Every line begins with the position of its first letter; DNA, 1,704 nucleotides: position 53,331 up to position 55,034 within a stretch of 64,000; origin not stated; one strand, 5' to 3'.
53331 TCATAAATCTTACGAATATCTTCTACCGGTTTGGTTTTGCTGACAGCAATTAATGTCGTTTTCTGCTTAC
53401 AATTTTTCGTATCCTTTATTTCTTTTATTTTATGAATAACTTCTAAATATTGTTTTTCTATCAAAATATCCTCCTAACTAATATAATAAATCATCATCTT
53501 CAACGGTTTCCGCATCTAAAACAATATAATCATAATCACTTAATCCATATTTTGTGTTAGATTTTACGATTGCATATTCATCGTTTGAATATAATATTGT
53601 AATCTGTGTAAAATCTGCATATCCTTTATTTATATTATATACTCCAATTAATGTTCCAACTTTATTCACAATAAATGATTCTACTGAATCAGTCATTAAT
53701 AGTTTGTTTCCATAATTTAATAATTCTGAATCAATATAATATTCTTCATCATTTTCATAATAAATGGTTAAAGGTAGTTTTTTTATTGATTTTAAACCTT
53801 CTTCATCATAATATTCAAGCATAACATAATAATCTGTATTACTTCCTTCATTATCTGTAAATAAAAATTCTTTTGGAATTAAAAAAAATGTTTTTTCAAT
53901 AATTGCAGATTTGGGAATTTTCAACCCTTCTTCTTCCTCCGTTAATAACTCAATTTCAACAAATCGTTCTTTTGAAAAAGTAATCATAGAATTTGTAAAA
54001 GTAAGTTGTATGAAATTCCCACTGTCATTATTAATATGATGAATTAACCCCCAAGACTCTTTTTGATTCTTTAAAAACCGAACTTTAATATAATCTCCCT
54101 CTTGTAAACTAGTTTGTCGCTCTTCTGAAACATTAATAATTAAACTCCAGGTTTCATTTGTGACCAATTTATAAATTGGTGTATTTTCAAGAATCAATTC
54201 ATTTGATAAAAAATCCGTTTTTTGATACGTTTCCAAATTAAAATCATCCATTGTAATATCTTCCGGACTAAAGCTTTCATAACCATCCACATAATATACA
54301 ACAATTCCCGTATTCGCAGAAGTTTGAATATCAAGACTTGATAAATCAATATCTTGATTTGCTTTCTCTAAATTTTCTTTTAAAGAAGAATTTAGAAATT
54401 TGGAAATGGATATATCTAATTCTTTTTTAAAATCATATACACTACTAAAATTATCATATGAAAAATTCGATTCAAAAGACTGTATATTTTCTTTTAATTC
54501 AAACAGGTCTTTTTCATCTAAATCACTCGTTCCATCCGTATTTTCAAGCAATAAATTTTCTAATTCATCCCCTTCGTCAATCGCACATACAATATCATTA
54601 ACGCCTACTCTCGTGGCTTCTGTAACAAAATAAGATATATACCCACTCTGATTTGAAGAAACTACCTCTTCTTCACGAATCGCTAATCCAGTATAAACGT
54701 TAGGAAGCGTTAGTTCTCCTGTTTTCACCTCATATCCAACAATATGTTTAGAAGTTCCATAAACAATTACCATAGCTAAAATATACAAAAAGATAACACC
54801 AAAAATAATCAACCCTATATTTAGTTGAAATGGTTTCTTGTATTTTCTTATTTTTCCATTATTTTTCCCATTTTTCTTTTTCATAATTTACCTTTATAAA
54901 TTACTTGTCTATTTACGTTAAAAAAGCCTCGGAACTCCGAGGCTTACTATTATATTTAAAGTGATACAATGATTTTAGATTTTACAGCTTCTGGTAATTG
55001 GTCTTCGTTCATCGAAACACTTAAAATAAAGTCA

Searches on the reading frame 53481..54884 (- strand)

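Call 55: search_protein_families(library=pfam, proteins=[window:53481-54884:-], max_evalue=0.0001)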
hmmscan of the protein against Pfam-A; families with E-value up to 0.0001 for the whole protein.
window:53481-54884:- (468 aa): 1 family
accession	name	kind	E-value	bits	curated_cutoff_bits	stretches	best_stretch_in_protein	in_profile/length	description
PF12700.13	HlyD_2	-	5.4e-30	104.9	25.1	1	13-331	6-351/416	HlyD family secretion protein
